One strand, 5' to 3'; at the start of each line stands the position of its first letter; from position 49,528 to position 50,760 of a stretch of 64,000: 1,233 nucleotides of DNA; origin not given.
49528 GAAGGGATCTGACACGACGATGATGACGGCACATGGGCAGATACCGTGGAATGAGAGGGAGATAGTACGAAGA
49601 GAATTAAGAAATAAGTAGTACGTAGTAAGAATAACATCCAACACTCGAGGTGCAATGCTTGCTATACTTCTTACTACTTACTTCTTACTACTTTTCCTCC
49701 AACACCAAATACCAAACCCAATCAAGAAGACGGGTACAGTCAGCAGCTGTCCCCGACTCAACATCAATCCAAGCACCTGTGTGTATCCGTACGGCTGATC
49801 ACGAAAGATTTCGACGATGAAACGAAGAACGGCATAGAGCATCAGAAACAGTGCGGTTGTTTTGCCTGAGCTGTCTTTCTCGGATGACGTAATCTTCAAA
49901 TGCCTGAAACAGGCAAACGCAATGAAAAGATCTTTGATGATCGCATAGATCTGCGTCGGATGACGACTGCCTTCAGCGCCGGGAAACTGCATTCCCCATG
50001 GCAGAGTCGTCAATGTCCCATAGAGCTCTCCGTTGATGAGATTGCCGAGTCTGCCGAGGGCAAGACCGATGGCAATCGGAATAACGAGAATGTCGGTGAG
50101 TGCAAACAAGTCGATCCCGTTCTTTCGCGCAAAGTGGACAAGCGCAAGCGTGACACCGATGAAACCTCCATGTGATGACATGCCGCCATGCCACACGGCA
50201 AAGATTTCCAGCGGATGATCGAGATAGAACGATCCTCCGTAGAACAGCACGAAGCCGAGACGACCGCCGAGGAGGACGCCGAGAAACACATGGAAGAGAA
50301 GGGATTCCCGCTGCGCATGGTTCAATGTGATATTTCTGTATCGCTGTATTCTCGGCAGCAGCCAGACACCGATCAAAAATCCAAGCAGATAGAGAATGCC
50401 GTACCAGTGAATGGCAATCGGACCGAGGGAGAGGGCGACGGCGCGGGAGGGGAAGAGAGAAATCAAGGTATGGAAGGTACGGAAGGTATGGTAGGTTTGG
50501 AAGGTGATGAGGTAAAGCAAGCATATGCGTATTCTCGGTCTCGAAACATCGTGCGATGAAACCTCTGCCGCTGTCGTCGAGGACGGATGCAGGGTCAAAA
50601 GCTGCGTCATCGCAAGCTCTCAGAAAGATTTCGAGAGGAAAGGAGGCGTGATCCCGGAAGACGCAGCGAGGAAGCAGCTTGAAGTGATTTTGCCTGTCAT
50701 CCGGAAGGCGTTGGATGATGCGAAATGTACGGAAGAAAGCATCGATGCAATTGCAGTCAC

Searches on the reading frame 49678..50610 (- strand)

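Call 16: search_protein_families(library=pfam, proteins=[window:49678-50610:-], max_evalue=0.001)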
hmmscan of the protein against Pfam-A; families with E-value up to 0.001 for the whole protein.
window:49678-50610:- (310 aa): 1 family
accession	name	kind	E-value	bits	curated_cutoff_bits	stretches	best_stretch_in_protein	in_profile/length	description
PF01790.23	LGT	-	5.2e-66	222.8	24.9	1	58-304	2-240/240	Prolipoprotein diacylglyceryl transferase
